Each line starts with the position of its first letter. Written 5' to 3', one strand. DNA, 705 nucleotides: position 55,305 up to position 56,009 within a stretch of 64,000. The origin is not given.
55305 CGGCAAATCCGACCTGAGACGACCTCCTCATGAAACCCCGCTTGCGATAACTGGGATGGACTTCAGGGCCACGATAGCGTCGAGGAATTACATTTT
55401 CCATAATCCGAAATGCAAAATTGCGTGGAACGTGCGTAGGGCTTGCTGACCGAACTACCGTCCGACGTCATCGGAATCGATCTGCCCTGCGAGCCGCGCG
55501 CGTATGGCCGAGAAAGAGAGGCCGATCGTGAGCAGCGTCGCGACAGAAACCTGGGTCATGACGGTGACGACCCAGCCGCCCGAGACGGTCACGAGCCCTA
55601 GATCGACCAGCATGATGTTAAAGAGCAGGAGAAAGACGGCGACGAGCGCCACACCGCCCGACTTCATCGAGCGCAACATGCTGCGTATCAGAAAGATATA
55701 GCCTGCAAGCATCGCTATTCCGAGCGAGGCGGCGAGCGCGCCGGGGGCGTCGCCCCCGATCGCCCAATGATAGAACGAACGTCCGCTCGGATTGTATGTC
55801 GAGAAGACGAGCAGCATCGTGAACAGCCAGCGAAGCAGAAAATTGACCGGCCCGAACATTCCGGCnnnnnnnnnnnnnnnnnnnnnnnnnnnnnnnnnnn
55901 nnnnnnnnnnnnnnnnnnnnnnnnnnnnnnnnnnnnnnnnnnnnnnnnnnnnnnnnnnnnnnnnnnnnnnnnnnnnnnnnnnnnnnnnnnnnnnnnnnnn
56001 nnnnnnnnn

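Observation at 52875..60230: A 7.4-kb block of eleven uncharacterised envelope proteins, arranged as two divergent operons around an AT-rich core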

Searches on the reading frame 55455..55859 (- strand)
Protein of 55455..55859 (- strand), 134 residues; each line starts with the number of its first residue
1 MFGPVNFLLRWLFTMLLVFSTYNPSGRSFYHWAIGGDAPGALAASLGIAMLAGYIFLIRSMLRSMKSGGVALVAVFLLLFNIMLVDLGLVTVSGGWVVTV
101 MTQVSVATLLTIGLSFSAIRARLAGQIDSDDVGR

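Call 3: search_protein_families(library=pfam, proteins=[window:55455-55859:-], max_evalue=1)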
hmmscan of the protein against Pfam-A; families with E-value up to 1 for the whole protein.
window:55455-55859:- (134 aa): 2 families
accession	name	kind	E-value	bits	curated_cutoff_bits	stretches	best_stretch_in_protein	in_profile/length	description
PF20134.4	DUF6524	-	4e-33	114.4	27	1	6-132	2-129/131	Family of unknown function (DUF6524)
PF08076.16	TetM_leader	-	0.079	13.2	25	1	23-32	11-20/28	Tetracycline resistance determinant leader peptide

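Call 4: search_protein_families(library=ncbifam, proteins=[window:55455-55859:-], max_evalue=1)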
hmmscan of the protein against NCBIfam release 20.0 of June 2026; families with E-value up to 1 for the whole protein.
window:55455-55859:- (134 aa): 2 families
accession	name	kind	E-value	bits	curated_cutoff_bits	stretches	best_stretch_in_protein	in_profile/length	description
NF011335.0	PRK14751.1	equivalog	0.059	13.2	71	1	23-32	11-20/28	tetracycline resistance determinant leader peptide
NF004681.0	PRK06023.1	equivalog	0.13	11.8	282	1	79-127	126-176/250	crotonase/enoyl-CoA hydratase family protein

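Call 8: find_encoding_contigs(protein=window:55455-55859:-, flank=10000, max_places=6)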
Protein window:55455-55859:- (134 aa): 2 contigs read that carry it; 2 places shown.
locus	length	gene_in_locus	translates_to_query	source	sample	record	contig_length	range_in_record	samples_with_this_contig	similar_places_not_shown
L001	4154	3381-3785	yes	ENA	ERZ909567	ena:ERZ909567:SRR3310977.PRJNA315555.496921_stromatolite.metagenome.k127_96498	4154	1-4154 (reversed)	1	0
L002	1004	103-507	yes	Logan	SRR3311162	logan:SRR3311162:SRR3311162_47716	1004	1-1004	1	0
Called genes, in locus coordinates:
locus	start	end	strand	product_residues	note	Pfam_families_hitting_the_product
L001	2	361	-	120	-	?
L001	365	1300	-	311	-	-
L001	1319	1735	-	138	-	-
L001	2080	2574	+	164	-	-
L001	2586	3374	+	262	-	PF14023:Bestrophin-like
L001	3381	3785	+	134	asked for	PF20134:DUF6524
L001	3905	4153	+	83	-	?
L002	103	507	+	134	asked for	PF20134:DUF6524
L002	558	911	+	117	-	-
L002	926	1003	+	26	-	?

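Call 9: search_protein_families(library=padloc, proteins=[window:55455-55859:-], max_evalue=0.1)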
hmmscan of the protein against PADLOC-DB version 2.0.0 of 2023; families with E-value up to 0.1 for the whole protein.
window:55455-55859:- (134 aa): 0 families

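Call 10: find_homologous_proteins(query=window:55455-55859:-, max_evalue=0.001)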
Query window:55455-55859:- (134 aa): 76 proteins with E <= 0.001 among 454 candidates.
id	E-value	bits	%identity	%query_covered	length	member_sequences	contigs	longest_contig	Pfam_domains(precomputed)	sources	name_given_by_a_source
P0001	8.9e-77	273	100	100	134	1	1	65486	PF20134.5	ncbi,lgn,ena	-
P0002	8.0e-52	193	68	100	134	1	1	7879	PF20134.5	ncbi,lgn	-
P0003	1.1e-51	192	68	100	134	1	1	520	PF20134.5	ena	-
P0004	1.6e-51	192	69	100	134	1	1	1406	PF20134.5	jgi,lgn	jgi:hypothetical protein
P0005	6.0e-51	190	67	100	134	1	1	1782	PF20134.5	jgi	-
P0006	1.8e-50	188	69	100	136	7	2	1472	PF20134.5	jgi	jgi:hypothetical protein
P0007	2.6e-50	188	69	100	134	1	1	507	PF20134.5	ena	-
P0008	2.8e-50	188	66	100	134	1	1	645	PF20134.5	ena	-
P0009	4.4e-50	187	68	100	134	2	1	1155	PF20134.5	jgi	jgi:Family of unknown function (DUF6524)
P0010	5.6e-50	187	66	100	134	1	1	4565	PF20134.5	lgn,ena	-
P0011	7.3e-50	186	69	100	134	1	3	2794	PF20134.5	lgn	-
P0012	2.2e-49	185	64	100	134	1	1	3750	PF20134.5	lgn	-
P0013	5.6e-49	183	69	98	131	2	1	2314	PF20134.5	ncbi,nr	ncbi:MAG TPA: DUF6524 family protein, partial [Hyphomicrobiales bacterium]|nr:DUF6524 family protein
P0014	1.2e-48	182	66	100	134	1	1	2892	PF20134.5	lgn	-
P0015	1.5e-48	182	66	100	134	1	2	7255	PF20134.5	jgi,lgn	jgi:hypothetical protein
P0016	3.2e-48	181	66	100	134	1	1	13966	PF20134.5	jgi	jgi:hypothetical protein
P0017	6.6e-48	180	65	100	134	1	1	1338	PF20134.5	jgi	jgi:hypothetical protein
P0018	6.8e-48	180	66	100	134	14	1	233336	PF20134.5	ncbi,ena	-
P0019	3.1e-47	178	64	100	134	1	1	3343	PF20134.5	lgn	-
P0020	5.6e-47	177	64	100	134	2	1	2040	PF20134.5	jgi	jgi:hypothetical protein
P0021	6.0e-47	177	66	100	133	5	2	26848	PF20134.5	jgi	jgi:hypothetical protein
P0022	7.8e-47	177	64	100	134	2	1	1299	PF20134.5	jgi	jgi:hypothetical protein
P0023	8.5e-47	176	65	100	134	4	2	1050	PF20134.5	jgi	jgi:hypothetical protein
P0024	1.1e-46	176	64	100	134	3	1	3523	PF20134.5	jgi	jgi:Family of unknown function (DUF6524)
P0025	1.2e-46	176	63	100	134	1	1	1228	PF20134.5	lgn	-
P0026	3.9e-46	174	64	100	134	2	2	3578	PF20134.5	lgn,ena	-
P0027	5.0e-46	174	63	100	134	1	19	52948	PF20134.5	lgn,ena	-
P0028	5.9e-46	174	63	100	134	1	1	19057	PF20134.5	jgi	jgi:hypothetical protein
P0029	6.9e-46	173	62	100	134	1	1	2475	PF20134.5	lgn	-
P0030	7.5e-46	173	62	100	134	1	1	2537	PF20134.5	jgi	jgi:hypothetical protein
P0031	1.5e-45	172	61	100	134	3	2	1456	PF20134.5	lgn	-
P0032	2.5e-45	172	66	100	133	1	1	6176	PF20134.5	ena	-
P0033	4.1e-45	171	63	100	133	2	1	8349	PF20134.5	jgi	-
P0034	5.5e-45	171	63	100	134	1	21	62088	PF20134.5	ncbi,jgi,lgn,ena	-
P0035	5.8e-45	170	61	100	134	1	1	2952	PF20134.5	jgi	jgi:hypothetical protein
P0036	2.4e-44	169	62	100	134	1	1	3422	PF20134.5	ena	-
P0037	6.4e-44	167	61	100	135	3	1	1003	PF20134.5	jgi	jgi:hypothetical protein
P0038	1.4e-43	166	63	100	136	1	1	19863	PF20134.5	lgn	-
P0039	3.0e-43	165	63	100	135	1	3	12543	PF20134.5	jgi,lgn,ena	-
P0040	3.3e-43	165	60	100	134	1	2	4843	PF20134.5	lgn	-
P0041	4.3e-43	164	63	100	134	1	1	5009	PF20134.5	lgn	-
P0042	6.3e-43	164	62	100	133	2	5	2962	PF20134.5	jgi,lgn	jgi:hypothetical protein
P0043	9.6e-43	163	62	97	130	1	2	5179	PF20134.5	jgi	-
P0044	1.4e-42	163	61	100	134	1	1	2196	PF20134.5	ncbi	-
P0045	1.6e-42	163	60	100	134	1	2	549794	PF20134.5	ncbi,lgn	-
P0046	1.7e-42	163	61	96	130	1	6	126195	PF20134.5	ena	-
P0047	3.4e-42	162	59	100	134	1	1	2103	PF20134.5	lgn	-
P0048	6.1e-42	161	63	100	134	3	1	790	PF20134.5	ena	-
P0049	8.2e-42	160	61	97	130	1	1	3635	PF20134.5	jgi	-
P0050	1.7e-41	159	63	100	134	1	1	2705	PF20134.5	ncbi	-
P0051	2.1e-41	159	60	100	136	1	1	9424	PF20134.5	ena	-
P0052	2.6e-41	159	61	100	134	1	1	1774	PF20134.5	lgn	-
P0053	2.9e-41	159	57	100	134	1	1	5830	PF20134.5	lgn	-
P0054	8.4e-41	157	57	100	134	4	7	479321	PF20134.5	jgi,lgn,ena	-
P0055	1.2e-40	157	61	100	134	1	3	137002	PF20134.5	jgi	jgi:hypothetical protein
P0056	4.2e-40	155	59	100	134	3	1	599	PF20134.5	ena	-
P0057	5.0e-40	155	58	100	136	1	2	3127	PF20134.5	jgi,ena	jgi:hypothetical protein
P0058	6.6e-39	151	59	100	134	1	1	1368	PF20134.5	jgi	jgi:hypothetical protein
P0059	9.8e-39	150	60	100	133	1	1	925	PF20134.5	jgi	jgi:hypothetical protein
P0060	1.8e-38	149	54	100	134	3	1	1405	PF20134.5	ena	-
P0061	2.0e-38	149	55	100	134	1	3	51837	PF20134.5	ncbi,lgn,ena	ncbi:MAG: DUF6524 family protein [Roseovarius sp.]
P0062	2.5e-38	149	54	100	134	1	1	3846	PF20134.5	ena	-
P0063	5.9e-38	148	53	100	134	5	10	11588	PF20134.5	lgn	-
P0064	2.2e-37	146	53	99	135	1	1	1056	PF20134.5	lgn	-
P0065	2.3e-37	146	60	92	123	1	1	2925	PF20134.5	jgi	jgi:hypothetical protein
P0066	5.1e-37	145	53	100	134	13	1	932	PF20134.5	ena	-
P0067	5.7e-35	138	50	99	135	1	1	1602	PF20134.5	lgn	-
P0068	9.8e-34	134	54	100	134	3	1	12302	PF20134.5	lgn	-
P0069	1.5e-33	134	55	90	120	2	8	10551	PF20134.5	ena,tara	tara:strand:- start:321 stop:683 length:363 start_codon:yes stop_codon:yes gene_type:complete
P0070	8.9e-30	121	51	100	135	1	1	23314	PF20134.5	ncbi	-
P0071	2.3e-27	114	46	99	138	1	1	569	PF20134.5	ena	-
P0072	6.4e-24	102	59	69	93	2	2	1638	PF20134.5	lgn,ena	-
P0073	2.5e-21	94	44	97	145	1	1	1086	PF20134.5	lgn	-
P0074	6.1e-20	90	60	66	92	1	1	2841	PF20134.5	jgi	jgi:hypothetical protein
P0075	1.0e-14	73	31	94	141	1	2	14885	PF20134.5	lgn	-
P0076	1.2e-11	63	38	93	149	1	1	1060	PF20134.5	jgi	jgi:uncharacterized membrane protein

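Call 11: find_encoding_contigs(protein=P0018, flank=10000, max_places=2)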
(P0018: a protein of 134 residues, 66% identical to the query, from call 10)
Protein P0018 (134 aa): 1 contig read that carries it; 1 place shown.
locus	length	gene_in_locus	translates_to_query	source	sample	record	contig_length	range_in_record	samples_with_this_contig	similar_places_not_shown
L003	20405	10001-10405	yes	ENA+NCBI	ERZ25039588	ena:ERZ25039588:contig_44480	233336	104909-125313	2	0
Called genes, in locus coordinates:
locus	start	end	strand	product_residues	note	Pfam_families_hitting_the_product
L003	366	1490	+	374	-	PF13426:PAS_9 (weak), PF02518:HATPase_c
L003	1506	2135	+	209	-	PF00072:Response_reg, PF08281:Sigma70_r4_2 (weak), PF00196:GerE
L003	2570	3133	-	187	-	-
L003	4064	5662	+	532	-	PF01565:FAD_binding_4, PF02913:FAD-oxidase_C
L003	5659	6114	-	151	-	PF20134:DUF6524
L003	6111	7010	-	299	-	-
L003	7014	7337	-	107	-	-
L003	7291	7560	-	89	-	-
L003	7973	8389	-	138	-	PF01906:YbjQ_1 (weak)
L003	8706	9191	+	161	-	-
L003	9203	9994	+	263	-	PF14023:Bestrophin-like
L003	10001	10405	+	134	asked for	PF20134:DUF6524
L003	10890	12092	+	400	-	-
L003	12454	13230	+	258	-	-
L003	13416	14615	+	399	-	PF00155:Aminotran_1_2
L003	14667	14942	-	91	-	PF10041:DUF2277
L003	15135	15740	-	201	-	-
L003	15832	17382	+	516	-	PF00817:IMS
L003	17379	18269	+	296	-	PF02811:PHP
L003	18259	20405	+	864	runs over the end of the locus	PF07733:DNA_pol3_alpha, PF17657:DNA_pol3_finger, PF14579:HHH_6, PF01336:tRNA_anti-codon (weak)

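Call 12: find_encoding_contigs(protein=P0045, flank=10000, max_places=2)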
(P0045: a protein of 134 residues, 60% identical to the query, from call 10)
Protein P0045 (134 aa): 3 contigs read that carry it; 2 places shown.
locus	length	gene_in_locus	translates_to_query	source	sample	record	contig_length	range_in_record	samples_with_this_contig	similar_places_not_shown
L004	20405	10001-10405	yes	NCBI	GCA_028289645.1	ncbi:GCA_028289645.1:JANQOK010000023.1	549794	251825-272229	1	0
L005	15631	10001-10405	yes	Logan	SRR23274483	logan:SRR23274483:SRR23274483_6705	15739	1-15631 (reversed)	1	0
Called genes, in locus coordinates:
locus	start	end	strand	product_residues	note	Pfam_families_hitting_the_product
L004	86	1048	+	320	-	PF00892:EamA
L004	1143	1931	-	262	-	PF06242:TrcR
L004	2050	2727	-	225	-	PF03737:RraA-like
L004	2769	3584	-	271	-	PF04199:Cyclase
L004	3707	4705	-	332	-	PF08240:ADH_N, PF00107:ADH_zinc_N, PF13602:ADH_zinc_N_2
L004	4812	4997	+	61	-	PF06698:DUF1192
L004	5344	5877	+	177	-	PF07323:DUF1465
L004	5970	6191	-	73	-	PF01197:Ribosomal_L31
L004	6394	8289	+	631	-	PF00664:ABC_membrane, PF00005:ABC_tran, PF02463:SMC_N (weak)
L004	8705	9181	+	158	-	-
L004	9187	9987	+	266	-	PF14023:Bestrophin-like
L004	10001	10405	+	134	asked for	PF20134:DUF6524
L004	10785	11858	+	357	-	-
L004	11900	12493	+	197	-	-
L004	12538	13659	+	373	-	-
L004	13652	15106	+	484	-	PF02463:SMC_N (faint), PF00005:ABC_tran, PF13304:AAA_21 (faint), PF02405:MlaE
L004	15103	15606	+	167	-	-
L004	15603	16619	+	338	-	-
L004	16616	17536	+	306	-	-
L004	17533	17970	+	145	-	PF20134:DUF6524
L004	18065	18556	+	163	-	PF07886:BA14K (weak)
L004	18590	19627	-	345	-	PF24161:CCDC39 (weak), PF00691:OmpA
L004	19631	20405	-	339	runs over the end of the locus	-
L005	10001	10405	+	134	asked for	PF20134:DUF6524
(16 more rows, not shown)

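Call 13: find_encoding_contigs(protein=P0061, flank=10000, max_places=2)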
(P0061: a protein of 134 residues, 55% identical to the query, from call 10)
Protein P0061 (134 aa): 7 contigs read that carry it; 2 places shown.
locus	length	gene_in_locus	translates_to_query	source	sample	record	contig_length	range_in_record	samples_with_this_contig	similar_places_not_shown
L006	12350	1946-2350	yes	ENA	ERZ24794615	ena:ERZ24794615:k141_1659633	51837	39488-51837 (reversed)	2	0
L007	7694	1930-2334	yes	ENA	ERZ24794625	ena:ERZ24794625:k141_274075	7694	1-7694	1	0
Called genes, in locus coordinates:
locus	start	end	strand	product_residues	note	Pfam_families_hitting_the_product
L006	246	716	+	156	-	PF01322:Cytochrom_C_2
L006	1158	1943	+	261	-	PF14023:Bestrophin-like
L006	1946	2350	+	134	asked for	PF20134:DUF6524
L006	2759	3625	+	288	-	-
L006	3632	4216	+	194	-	-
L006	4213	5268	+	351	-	-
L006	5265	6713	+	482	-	PF00005:ABC_tran, PF02463:SMC_N (faint), PF13304:AAA_21 (weak), PF02405:MlaE (weak)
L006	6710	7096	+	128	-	PF01906:YbjQ_1, PF23025:YbjQ_2 (weak)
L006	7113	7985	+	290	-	-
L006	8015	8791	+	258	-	-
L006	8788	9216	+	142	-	PF20134:DUF6524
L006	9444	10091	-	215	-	-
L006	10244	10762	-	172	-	PF04403:PqiA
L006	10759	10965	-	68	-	-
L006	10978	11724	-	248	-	PF00005:ABC_tran, PF13304:AAA_21 (faint)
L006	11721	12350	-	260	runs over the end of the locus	PF02405:MlaE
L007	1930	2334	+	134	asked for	PF20134:DUF6524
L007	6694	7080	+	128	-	PF01906:YbjQ_1, PF23025:YbjQ_2 (weak)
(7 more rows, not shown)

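Call 19: find_related_loci(query=A1, collection=genome_contigs, flank=10000)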
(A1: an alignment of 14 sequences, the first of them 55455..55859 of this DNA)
Query A1 (134 aa) in genome_contigs; peptide patterns used: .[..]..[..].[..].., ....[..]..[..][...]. (x = any residue, [..] = any of these).
349 stretches matched a pattern; 293 encode a relative of the query (tblastn E <= 1e-3); the best 80 are kept; 80 distinct loci.
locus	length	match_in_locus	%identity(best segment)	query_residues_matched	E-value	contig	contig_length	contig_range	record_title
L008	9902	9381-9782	69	1-134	3e-57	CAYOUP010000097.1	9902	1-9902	MAG TPA_asm: uncultured Hyphomicrobiaceae bacterium isolate SRP214966_co2_326 genome assembly, contig: NODE_12132_length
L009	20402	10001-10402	66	1-134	2e-54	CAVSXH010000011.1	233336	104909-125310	MAG: uncultured Alphaproteobacteria bacterium isolate MFD09212.bin.2.202 genome assembly, contig: contig_44480, whole ge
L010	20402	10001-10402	59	1-134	2e-48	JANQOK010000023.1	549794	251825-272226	MAG: Anderseniella sp. isolate IP29b_bin.131 k99_2209404, whole genome shotgun sequence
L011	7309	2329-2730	55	1-134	9e-45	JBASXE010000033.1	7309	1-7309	MAG: Roseovarius sp. isolate MFD06880_ilm_asm_bin35 k127_135891, whole genome shotgun sequence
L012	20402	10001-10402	53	1-134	6e-43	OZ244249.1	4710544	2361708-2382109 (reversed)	MAG: Paracoccaceae bacterium isolate e42669d6-ef2b-4b89-b85b-4eb5866e1337 genome assembly, chromosome: 1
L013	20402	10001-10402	54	1-134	8e-38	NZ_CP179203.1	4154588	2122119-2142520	Pseudopelagicola sp. nBUS_19 chromosome, complete genome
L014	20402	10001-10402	51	1-134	7e-36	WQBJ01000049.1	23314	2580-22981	Ruegeria atlantica strain HKCCD9103 NODE_49, whole genome shotgun sequence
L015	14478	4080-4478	40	2-134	2e-25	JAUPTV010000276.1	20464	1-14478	MAG: Pseudomonadota bacterium isolate erpe_2018_sw_3hr_WHONDRS-SW48-000086_B_bin.13 scaffold_639960, whole genome shotgu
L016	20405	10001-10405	35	1-134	7e-25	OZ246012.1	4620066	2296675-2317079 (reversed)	MAG: Gammaproteobacteria bacterium isolate cdc0f530-035d-4955-97c4-39c5ebdcd4ad genome assembly, chromosome: 1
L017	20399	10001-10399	41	2-134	2e-24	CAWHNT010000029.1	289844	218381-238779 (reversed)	MAG: uncultured Alphaproteobacteria bacterium isolate MFD04850.bin.2.37 genome assembly, contig: contig_26037, whole gen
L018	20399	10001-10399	39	2-134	2e-24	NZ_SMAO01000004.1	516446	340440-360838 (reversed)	Thiobaca trueperi strain DSM 13587 Ga0244666_104, whole genome shotgun sequence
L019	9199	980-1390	39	2-133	2e-23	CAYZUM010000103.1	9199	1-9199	MAG TPA_asm: uncultured Methylomonas sp. isolate binchicken_co53_137 genome assembly, contig: NODE_5222_length_9199_cov_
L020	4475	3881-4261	39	9-134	3e-23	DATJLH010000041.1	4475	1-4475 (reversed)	MAG TPA_asm: Cellvibrio sp. isolate SMAG_U15614 k141_151012, whole genome shotgun sequence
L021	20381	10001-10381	39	9-134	3e-23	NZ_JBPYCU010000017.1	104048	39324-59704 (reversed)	Cellvibrio sp. ARAG 10.3 NODE_17_length_104048_cov_80.843283, whole genome shotgun sequence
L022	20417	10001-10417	40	1-134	1e-22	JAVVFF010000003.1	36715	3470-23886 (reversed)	MAG: Methylophaga sp. isolate TamC13-40 NODE_911_length_36715_cov_6.009056, whole genome shotgun sequence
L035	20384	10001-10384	40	6-132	2e-21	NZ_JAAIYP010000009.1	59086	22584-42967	Magnetospirillum aberrantis SpK contig00009_length=59086, whole genome shotgun sequence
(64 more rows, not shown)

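Call 22: search_protein_families(library=pfam, proteins=[L004:8705-9181:+, L004:10785-11858:+, L004:11900-12493:+, L004:12538-13659:+, L004:13652-15106:+, L004:15103-15606:+, L004:15603-16619:+, L004:16616-17536:+, L018:2474-3667:+, L018:3664-5175:+], max_evalue=1)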
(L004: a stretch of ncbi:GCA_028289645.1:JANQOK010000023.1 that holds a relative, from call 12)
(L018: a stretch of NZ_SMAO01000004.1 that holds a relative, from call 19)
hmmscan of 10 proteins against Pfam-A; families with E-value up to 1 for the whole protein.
L004:8705-9181:+ (158 aa): 2 families
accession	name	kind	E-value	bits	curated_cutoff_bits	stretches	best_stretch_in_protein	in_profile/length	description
PF16043.11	DUF4795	-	0.054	13.3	34.8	1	30-127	72-162/208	Domain of unknown function (DUF4795)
PF25439.1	TPR_CFAP46_N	-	0.15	12.2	27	1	78-138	28-87/157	CFAP46, N-terminal TPR repeats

L004:10785-11858:+ (357 aa): 2 families
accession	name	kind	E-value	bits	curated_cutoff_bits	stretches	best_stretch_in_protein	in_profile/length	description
PF09278.17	MerR-DNA-bind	-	0.26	12.4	25.4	0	236-257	35-56/65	MerR, DNA binding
PF11758.13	Bacteriocin_IIi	-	0.43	10.9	25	0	127-157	15-43/51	Aureocin-like type II bacteriocin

L004:11900-12493:+ (197 aa): 0 families

L004:12538-13659:+ (373 aa): 1 family
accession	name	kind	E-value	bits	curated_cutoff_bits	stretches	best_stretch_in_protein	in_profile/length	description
PF16547.10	BLM10_N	-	0.12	13.1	27.2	1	266-300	26-60/81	Proteasome-substrate-size regulator, N-terminal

L004:13652-15106:+ (484 aa): 9 families
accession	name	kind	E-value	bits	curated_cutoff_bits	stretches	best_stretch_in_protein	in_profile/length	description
PF00005.33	ABC_tran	-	8.3e-18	65.8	25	1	18-160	2-136/137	ABC transporter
PF13304.12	AAA_21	-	1.2e-07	32.5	27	2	29-50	1-22/304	AAA domain, putative AbiEii toxin, Type IV TA system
PF02405.21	MlaE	-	2.3e-07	31.1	22.5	1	307-478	44-210/212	Permease MlaE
PF02463.25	SMC_N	-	1.1e-06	28.7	40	2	111-189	117-197/220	RecF/RecN/SMC N terminal domain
PF13476.12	AAA_23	-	0.00019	22.5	27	1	18-47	11-39/201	AAA domain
PF13175.12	AAA_15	-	0.0022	18.1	32.1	1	18-47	15-43/374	AAA ATPase domain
PF13555.12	AAA_29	-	0.01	16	27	1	21-47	16-42/61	P-loop containing region of AAA domain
PF20703.3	nSTAND1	-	0.11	12.5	27.1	1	17-46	23-52/379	Novel STAND NTPase 1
PF13514.12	AAA_27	-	0.29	11.1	22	1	18-48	15-47/206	AAA domain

L004:15103-15606:+ (167 aa): 3 families
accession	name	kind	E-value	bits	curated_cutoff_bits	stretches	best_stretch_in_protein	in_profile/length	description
PF01906.23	YbjQ_1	-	4.2e-05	24.6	23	1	60-161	5-102/103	Putative heavy-metal-binding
PF23025.1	YbjQ_2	-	0.0091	16.7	29.1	1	103-162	48-101/103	C2 domain-containing protein 5, YbjQ-like domain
PF13698.11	DUF4156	-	0.098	13.5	28.9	1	110-136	43-69/90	Domain of unknown function (DUF4156)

L004:15603-16619:+ (338 aa): 0 families

L004:16616-17536:+ (306 aa): 1 family
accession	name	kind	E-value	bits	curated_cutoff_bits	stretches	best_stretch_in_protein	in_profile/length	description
PF01842.31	ACT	-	0.11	12.8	27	1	217-266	19-65/66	ACT domain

L018:2474-3667:+ (397 aa): 1 family
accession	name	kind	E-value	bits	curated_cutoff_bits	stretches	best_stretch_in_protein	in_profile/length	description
PF17209.9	Hfq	-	0.2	11.7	27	1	357-390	25-58/64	Hfq protein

L018:3664-5175:+ (503 aa): 34 families (the best 25 are shown)
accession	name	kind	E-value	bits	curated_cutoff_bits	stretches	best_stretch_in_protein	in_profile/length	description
PF00005.33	ABC_tran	-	5.5e-23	82.5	25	1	22-166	1-136/137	ABC transporter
PF13304.12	AAA_21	-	6.1e-11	43.4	27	2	135-184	234-286/304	AAA domain, putative AbiEii toxin, Type IV TA system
PF02463.25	SMC_N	-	4.4e-09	36.5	40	2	138-209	136-208/220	RecF/RecN/SMC N terminal domain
PF02405.21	MlaE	-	4.7e-08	33.3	22.5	1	298-500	14-211/212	Permease MlaE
PF13191.12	AAA_16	-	2.7e-06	28.4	32.6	1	32-186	24-161/167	AAA ATPase domain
PF13555.12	AAA_29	-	3e-06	27.3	27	1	27-56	17-46/61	P-loop containing region of AAA domain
PF13481.12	AAA_25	-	9.1e-05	22.6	27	1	29-52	30-53/195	AAA domain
PF20703.3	nSTAND1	-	0.00018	21.7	27.1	1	31-55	32-54/379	Novel STAND NTPase 1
PF03193.22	RsgA_GTPase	-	0.00057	20.2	30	1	31-54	105-128/174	RsgA GTPase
PF05729.18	NACHT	-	0.0012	19.2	26.7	1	34-58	2-26/167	NACHT domain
PF13476.12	AAA_23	-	0.0013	19.8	27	1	33-62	20-49/201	AAA domain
PF13671.12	AAA_33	-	0.0017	19.1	27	1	34-67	1-39/143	AAA domain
PF01656.29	CbiA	-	0.003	18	25.4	0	39-63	6-30/125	CobQ/CobB/MinD/ParA nucleotide binding domain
PF13521.12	AAA_28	-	0.0036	18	27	1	35-55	2-22/164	AAA domain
PF03215.21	Rad17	-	0.0051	17.2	23.8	1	28-63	41-76/186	Rad17 P-loop domain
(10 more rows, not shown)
